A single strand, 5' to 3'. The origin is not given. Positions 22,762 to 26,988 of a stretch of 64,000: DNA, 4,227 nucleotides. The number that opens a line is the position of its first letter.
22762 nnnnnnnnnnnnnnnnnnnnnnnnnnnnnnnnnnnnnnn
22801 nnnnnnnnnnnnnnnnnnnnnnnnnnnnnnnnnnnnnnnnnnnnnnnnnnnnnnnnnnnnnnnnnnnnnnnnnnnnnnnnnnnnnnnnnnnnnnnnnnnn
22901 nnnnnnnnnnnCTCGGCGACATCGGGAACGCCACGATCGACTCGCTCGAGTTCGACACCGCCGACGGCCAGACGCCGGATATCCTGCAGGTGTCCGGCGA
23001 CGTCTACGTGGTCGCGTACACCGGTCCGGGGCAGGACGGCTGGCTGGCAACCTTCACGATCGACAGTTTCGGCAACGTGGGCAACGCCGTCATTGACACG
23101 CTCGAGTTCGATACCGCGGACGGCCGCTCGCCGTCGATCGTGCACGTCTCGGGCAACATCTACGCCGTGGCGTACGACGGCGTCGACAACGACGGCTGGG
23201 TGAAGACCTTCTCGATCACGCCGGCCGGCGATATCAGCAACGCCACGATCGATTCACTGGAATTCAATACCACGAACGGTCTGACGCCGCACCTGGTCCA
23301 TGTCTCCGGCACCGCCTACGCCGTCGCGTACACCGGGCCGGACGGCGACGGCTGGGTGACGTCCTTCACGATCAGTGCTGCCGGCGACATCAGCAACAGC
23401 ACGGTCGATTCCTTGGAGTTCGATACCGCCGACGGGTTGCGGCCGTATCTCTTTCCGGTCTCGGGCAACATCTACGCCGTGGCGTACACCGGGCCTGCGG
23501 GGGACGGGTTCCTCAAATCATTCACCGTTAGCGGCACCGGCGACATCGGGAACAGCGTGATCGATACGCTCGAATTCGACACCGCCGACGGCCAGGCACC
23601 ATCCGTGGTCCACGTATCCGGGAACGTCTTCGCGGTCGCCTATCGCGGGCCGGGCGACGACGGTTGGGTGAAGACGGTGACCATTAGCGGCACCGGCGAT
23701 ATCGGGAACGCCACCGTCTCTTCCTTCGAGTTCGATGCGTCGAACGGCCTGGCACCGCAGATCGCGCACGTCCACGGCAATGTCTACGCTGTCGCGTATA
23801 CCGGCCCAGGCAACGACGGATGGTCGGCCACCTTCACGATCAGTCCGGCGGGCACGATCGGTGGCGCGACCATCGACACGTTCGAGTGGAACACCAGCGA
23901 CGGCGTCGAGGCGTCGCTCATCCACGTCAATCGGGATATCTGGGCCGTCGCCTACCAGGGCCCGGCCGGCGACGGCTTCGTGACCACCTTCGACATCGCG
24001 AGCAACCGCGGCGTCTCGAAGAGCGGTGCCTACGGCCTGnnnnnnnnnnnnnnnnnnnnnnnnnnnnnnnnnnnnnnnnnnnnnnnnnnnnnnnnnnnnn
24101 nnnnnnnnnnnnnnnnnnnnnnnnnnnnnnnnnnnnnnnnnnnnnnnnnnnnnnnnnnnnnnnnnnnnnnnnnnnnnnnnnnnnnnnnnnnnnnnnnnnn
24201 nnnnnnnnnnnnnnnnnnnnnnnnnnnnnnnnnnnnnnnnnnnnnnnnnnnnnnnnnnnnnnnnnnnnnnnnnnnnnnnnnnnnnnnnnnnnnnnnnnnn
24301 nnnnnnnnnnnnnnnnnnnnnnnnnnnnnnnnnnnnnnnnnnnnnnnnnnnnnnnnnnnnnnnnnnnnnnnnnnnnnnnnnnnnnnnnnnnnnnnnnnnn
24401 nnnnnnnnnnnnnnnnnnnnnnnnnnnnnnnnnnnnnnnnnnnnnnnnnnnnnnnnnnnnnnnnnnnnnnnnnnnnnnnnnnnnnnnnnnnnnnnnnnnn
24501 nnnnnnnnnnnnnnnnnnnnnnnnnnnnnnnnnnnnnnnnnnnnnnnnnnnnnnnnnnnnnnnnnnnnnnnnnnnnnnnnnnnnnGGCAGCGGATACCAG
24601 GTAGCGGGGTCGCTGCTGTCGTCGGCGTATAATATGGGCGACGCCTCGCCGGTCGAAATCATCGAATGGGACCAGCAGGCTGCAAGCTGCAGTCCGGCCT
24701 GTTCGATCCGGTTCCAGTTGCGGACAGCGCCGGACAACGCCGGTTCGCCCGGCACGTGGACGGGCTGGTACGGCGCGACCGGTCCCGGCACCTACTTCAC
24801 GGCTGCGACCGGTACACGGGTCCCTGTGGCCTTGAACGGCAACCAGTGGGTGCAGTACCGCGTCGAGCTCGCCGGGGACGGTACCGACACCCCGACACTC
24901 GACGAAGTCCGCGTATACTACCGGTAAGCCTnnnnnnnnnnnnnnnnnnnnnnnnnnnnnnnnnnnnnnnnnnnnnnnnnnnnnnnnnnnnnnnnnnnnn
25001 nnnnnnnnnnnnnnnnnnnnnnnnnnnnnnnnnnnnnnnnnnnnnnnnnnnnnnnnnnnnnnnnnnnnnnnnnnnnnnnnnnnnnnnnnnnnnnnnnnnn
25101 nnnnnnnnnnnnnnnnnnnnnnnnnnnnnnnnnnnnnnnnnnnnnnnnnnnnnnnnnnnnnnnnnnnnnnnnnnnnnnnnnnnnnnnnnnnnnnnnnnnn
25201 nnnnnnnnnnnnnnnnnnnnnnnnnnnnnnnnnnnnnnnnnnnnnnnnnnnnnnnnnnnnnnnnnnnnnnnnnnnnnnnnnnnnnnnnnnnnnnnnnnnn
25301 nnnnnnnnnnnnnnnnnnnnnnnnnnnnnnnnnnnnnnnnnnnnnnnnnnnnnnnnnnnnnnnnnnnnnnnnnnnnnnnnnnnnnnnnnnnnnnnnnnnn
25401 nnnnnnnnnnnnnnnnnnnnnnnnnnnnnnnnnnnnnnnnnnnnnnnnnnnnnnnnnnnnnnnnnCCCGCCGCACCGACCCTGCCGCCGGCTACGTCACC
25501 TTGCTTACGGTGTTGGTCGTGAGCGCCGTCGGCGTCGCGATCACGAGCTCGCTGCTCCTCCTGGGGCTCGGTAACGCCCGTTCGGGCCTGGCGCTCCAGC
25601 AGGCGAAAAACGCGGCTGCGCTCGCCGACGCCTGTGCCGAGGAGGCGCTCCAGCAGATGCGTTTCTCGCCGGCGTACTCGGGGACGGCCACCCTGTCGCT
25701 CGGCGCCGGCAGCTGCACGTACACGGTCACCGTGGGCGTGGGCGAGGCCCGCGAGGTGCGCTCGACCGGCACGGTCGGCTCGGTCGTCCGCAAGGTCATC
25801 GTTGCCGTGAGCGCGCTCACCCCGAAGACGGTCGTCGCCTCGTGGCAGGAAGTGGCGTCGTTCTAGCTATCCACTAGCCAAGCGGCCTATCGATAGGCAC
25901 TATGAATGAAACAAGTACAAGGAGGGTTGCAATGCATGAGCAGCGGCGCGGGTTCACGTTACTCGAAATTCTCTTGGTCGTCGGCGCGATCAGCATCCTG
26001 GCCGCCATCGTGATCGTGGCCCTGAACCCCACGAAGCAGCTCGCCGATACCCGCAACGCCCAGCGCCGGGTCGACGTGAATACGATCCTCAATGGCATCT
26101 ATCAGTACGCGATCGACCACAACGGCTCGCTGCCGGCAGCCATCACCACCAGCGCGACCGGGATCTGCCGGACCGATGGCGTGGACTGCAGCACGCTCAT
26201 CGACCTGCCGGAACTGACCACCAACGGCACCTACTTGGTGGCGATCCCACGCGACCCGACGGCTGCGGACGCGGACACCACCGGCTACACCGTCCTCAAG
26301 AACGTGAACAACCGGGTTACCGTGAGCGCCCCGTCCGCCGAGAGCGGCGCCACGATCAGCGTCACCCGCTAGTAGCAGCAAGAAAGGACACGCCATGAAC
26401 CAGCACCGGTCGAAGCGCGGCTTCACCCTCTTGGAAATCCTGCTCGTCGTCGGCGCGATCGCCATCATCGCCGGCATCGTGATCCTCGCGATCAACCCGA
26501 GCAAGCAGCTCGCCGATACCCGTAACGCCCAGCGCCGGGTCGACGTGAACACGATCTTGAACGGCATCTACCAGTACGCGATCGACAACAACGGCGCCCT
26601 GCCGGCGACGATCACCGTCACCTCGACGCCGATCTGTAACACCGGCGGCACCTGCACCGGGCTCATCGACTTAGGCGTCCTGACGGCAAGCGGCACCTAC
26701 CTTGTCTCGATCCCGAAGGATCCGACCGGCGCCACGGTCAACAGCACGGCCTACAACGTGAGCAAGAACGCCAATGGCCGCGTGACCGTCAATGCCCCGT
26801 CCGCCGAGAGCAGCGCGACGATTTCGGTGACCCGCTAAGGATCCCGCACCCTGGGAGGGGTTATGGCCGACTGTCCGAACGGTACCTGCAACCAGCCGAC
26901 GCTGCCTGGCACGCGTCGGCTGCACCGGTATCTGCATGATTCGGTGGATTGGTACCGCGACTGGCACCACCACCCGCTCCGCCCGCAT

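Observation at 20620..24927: Giant prepilin-anchored adhesin with a propeller-like array inserted into a duplicated LamG-like module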

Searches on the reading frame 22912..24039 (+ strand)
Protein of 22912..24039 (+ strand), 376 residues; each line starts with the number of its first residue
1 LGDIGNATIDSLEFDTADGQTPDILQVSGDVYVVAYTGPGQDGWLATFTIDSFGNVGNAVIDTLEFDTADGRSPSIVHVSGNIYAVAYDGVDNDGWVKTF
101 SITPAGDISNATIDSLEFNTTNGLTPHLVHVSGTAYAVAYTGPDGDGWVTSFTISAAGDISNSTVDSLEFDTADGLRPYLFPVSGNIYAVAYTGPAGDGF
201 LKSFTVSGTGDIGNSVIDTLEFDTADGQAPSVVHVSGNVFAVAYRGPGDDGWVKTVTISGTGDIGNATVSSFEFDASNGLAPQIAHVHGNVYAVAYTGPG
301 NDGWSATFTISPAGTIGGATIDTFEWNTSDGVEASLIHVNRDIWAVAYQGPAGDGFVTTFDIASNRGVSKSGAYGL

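Call 25: search_protein_representatives(protein=window:22912-24039:+)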
Query: 376 residues. Proteins with E-value up to 0.001 (for the whole library): 1642; up to 1e-10: 1316; up to 1e-30: 686. The best 150 are listed.
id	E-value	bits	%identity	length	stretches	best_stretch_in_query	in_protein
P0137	0.0e+00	2614.1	48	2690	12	2-369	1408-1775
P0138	0.0e+00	1166.9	42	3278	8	3-367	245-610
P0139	4.5e-295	993.9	45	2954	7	2-298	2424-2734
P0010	7.0e-246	832.0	49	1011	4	2-263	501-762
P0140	2.7e-244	826.8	51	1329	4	2-260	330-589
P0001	2.7e-241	816.9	100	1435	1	1-376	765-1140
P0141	2.6e-231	784.1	43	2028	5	8-318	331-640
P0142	6.1e-207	703.8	38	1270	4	2-328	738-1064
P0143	1.8e-201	685.8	35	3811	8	7-367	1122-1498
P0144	2.7e-194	662.2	39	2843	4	3-368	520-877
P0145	6.6e-190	647.7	42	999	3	2-310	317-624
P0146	1.5e-188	643.3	45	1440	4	4-264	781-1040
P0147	1.1e-182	624.0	42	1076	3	7-268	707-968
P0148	1.1e-181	620.7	45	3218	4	2-268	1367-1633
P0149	4.8e-170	582.4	43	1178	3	1-329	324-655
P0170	1.6e-113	396.3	40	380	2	2-316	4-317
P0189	7.7e-100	351.3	47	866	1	1-375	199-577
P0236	2.1e-88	313.6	47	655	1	2-362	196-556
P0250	6.3e-86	305.5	45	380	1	2-364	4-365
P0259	6.3e-84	298.9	40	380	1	3-362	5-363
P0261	3.3e-83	296.5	44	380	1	2-364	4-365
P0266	6.6e-82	292.2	43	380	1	2-363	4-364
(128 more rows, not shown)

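Call 26: search_protein_families(library=pfam, proteins=[window:22912-24039:+, P0250, P0261, P0266, P0259, P0170, P0137, P0189, P0236], max_evalue=1)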
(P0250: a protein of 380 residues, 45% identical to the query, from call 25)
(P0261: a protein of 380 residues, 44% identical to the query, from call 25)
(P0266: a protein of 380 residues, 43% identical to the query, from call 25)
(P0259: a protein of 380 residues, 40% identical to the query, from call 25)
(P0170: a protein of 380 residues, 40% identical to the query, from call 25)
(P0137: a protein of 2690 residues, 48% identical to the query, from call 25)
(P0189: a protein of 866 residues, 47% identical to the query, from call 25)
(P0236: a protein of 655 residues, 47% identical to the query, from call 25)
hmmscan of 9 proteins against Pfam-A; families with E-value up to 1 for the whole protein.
window:22912-24039:+ (376 aa): 7 families
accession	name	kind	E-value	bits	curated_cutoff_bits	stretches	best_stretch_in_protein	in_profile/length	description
PF11954.13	DUF3471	-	7e-08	33.3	29.3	1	255-326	26-94/103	Domain of unknown function (DUF3471)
PF16760.10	CBM53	-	7.3e-05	23.4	27.6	0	293-312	29-50/57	Starch/carbohydrate-binding module (family 53)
PF11005.13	DUF2844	-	0.0032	17.8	22.4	0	235-247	47-59/130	Protein of unknown function (DUF2844)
PF20327.3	DUF6622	-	0.0042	17.5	27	1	264-330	54-118/183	Family of unknown function (DUF6622)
PF13280.12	WYL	-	0.0074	16.7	21.8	0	76-100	38-60/70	WYL domain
PF18725.6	HEPN_SAV2148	-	0.0089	15.9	26.4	0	176-201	55-80/216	SAV2148-like HEPN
PF13631.11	Cytochrom_B_N_2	-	0.051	14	27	0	232-258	8-34/169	Cytochrome b(N-terminal)/b6/petB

P0250 (380 aa): 0 families

P0261 (380 aa): 2 families
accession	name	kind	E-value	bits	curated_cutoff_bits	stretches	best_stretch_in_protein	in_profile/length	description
PF11954.13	DUF3471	-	0.0007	20.4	29.3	0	14-57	39-83/103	Domain of unknown function (DUF3471)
PF14614.12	DUF4450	-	0.091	12.6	27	0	259-297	90-127/212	Domain of unknown function (DUF4450)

P0266 (380 aa): 1 family
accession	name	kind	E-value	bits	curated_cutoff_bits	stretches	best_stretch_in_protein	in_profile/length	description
PF11954.13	DUF3471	-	4.5e-05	24.2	29.3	0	13-69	38-94/103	Domain of unknown function (DUF3471)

P0259 (380 aa): 3 families
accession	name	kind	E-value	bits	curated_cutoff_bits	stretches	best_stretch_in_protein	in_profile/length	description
PF08195.16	TRI9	-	0.01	16.1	25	1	59-90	5-35/43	TRI9 protein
PF05593.20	RHS_repeat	-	0.11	13.4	22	0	134-160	15-37/38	RHS Repeat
PF02563.21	Poly_export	-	0.58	10.8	28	0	144-169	26-45/77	Polysaccharide biosynthesis/export protein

P0170 (380 aa): 2 families
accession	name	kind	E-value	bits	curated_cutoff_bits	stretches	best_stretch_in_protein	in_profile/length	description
PF16369.11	GH43_C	-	0.0026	18.7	23.4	0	152-197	34-77/100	C-terminal lipocalin-like domain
PF02578.20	Cu-oxidase_4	-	0.14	12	22.9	1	306-366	72-129/238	Multi-copper polyphenol oxidoreductase laccase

P0137 (2690 aa): 7 families
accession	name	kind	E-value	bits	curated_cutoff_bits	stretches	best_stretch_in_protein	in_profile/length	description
PF11203.13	EccE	-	1.2e-05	26.1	23.7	0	1640-1666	14-40/97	Putative type VII ESX secretion system translocon, EccE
PF03561.21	Allantoicase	-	0.00057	20.1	27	0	2544-2570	54-80/155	Allantoicase repeat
PF02740.20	Colipase_C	-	0.0013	19.3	23.7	0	1540-1569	8-37/44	Colipase, C-terminal domain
PF11005.13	DUF2844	-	0.038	14.4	22.4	0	2368-2382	46-60/130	Protein of unknown function (DUF2844)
PF11187.14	Mbeg1-like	-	0.094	12.6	21.1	0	1311-1343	16-48/224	Mbeg1-like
PF02575.21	YbaB_DNA_bd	-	0.39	11.4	25.5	0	2649-2683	10-44/91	YbaB/EbfC DNA-binding family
PF18683.7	ChiW_Ig_like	-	0.82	10.2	27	0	2122-2169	40-88/106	Chitinase W immunoglobulin-like domain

P0189 (866 aa): 1 family
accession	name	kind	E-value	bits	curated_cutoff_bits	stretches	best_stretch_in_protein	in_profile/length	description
PF13385.13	Laminin_G_3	-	3.9e-14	53.5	27.6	1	560-669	41-150/151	Concanavalin A-like lectin/glucanases superfamily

P0236 (655 aa): 0 families

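Call 27: search_protein_families(library=ncbifam, proteins=[P0250, P0261, P0266, P0259, P0170, P0189], max_evalue=0.1)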
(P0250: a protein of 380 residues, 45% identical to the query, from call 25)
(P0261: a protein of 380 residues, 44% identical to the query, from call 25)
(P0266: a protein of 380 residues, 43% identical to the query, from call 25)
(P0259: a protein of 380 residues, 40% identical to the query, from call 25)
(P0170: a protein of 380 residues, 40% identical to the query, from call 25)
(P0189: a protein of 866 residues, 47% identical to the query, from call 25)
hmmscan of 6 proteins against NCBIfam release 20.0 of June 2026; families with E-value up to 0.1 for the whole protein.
P0250 (380 aa): 0 families

P0261 (380 aa): 0 families

P0266 (380 aa): 1 family
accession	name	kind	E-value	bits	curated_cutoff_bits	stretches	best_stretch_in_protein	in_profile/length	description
NF002296.0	PRK01222.1-2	equivalog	0.038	13.8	270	1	191-260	86-154/221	phosphoribosylanthranilate isomerase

P0259 (380 aa): 0 families

P0170 (380 aa): 0 families

P0189 (866 aa): 2 families
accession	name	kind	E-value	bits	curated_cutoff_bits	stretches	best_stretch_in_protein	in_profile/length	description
NF052521.1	TafC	equivalog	7.1e-07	28.6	410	1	155-187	193-225/373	TafC family fimbrial protein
NF041753.2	sbcd_Staph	equivalog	0.021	13.7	480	0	204-234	25-54/375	exonuclease subunit SbcD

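Call 72: search_protein_families(library=phrogs, proteins=[window:22912-24039:+, P0250, P0261], max_evalue=0.01)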
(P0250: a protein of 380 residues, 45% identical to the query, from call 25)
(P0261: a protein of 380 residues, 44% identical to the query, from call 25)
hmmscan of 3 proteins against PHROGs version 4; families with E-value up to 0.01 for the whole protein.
window:22912-24039:+ (376 aa): 1 family
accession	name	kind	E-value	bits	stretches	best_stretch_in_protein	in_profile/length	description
phrog_15008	-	unknown function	0.00012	23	0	64-118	12-64/74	-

P0250 (380 aa): 0 families

P0261 (380 aa): 1 family
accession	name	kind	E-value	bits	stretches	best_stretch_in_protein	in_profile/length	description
phrog_30980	-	unknown function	0.00094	20.1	0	123-143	8-28/55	-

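Call 83: find_related_loci(query=P0250, collection=viral_contigs, flank=6000)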
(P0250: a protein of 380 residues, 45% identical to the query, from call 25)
Query P0250 (380 aa) in viral_contigs; peptide patterns used: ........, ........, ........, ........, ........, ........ (x = any residue, [..] = any of these).
4 stretches matched a pattern, but none encodes a relative of the query by tblastn (E <= 1e-3).

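Call 86: find_related_loci(query=A4, collection=viral_contigs, flank=6000)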
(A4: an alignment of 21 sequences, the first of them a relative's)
Query A4 (380 aa) in viral_contigs; peptide patterns used: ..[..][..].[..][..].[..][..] (x = any residue, [..] = any of these).
69 stretches matched a pattern; 1 encode a relative of the query (tblastn E <= 1e-3); 1 distinct loci.
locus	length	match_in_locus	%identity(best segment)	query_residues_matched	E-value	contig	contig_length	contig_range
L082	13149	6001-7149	35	1-371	1e-37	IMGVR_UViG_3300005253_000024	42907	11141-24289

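Call 89: search_protein_families(library=phrogs, proteins=[L082:17-1333:+, L082:1455-2051:+, L082:2063-3142:+, L082:3167-4051:+, L082:4985-6004:+, L082:6004-7629:+, L082:7869-8534:+, L082:8544-8948:+, L082:8969-10918:+, L082:10993-12693:-], max_evalue=0.001)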
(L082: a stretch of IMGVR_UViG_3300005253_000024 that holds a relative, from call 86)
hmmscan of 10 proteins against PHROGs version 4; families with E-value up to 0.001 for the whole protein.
L082:17-1333:+ (438 aa): 0 families

L082:1455-2051:+ (198 aa): 0 families

L082:2063-3142:+ (359 aa): 1 family
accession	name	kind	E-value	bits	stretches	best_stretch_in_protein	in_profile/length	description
phrog_212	-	head and packaging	2.6e-18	67.4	1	10-286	7-246/301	major head protein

L082:3167-4051:+ (294 aa): 0 families

L082:4985-6004:+ (339 aa): 0 families

L082:6004-7629:+ (541 aa): 1 family
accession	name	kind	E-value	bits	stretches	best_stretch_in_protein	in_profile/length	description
phrog_6977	-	tail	1.2e-05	25.9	1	407-465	187-247/284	minor tail protein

L082:7869-8534:+ (221 aa): 0 families

L082:8544-8948:+ (134 aa): 2 families
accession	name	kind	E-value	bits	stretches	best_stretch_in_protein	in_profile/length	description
phrog_1401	-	unknown function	1.1e-07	32.9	1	2-98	4-104/140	-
phrog_13237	-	unknown function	0.00017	22.7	1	1-91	1-93/136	-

L082:8969-10918:+ (649 aa): 2 families
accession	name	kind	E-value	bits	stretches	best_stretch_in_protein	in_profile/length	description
phrog_807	-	tail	2.4e-08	34.8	1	58-132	97-170/256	major tail protein with Ig-like domain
phrog_18315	-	unknown function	2.2e-06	26.8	1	52-132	719-802/918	-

L082:10993-12693:- (566 aa): 6 families
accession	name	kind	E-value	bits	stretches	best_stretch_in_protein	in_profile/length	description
phrog_17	-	DNA, RNA and nucleotide metabolism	2.3e-66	225.7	1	32-536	669-1191/1445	DNA polymerase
phrog_2573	-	DNA, RNA and nucleotide metabolism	2.3e-08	34.6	1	358-521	19-206/336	DNA polymerase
phrog_15971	-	DNA, RNA and nucleotide metabolism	6.5e-07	29.8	1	186-523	5-311/376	DNA polymerase I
phrog_12241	-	DNA, RNA and nucleotide metabolism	8.8e-06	25.9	1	226-333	386-494/502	DNA polymerase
phrog_10285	-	DNA, RNA and nucleotide metabolism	1.2e-05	25.6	1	343-476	41-178/321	DNA polymerase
phrog_23226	-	DNA, RNA and nucleotide metabolism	0.00041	19.9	1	303-414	288-395/611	DNA polymerase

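Call 90: find_encoding_contigs(protein=P0250, flank=5000, max_places=3)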
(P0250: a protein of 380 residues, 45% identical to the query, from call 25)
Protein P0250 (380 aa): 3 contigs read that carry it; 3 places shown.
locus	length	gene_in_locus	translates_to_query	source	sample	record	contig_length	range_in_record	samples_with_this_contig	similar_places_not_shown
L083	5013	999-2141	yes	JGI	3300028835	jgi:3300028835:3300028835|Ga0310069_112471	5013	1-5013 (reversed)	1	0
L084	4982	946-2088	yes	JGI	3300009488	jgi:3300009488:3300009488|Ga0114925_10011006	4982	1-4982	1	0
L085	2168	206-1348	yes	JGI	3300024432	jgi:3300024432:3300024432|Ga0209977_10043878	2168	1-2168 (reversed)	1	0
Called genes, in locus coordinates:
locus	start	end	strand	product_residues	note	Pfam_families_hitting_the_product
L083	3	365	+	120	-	?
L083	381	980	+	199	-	-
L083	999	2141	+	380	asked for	-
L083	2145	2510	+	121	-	-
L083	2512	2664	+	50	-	-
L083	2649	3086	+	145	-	-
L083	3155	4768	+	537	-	-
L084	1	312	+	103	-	?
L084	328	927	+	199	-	-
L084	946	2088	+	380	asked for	-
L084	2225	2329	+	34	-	-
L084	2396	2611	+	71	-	-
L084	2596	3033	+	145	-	-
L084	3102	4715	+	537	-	-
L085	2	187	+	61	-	?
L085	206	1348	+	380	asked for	-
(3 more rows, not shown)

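Call 92: search_protein_families(library=phrogs, proteins=[L083:381-980:+, L083:2145-2510:+, L083:2649-3086:+, L083:3155-4768:+, L083:3-365:+], max_evalue=0.01)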
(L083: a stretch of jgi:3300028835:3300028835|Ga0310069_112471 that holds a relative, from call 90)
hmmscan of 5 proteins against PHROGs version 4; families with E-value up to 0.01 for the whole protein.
L083:381-980:+ (199 aa): 0 families

L083:2145-2510:+ (121 aa): 0 families

L083:2649-3086:+ (145 aa): 1 family
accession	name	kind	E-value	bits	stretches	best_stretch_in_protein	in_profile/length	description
phrog_34994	-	unknown function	0.005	18.1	1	27-135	13-117/121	-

L083:3155-4768:+ (537 aa): 0 families

L083:3-365:+ (120 aa): 0 families

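Call 98: search_solved_structures(query=A4, max_evalue=1)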
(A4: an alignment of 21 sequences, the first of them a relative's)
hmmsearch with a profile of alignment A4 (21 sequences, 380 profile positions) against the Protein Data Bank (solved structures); distinct sequences matched with E-value up to 1: 1.
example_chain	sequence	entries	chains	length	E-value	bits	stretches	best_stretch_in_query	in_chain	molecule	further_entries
5t3a_A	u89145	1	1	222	0.89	11.3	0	251-282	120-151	integrase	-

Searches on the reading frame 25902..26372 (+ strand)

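Call 5: search_protein_families(library=pfam, proteins=[window:25902-26372:+], max_evalue=0.01)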
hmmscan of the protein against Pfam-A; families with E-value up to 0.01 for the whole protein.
window:25902-26372:+ (156 aa): 2 families
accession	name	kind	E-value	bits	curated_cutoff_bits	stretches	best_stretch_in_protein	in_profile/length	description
PF07963.17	N_methyl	-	9.5e-05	22.3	21.2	1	15-37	4-26/27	Prokaryotic N-terminal methylation motif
PF14387.11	DUF4418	-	0.0052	17.5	27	1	28-100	34-96/117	Domain of unknown function (DUF4418)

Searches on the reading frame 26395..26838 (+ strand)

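Call 5: search_protein_families(library=pfam, proteins=[window:26395-26838:+], max_evalue=0.01)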
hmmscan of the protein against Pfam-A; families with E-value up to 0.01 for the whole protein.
window:26395-26838:+ (147 aa): 2 families
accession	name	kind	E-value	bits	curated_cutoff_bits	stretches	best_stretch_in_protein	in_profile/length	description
PF07963.17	N_methyl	-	2.8e-05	23.9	21.2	1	5-29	2-26/27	Prokaryotic N-terminal methylation motif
PF22367.1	FlgE_3rd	-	0.00044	20.9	27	1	48-101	60-112/121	Flagellar hook protein FlgE, third domain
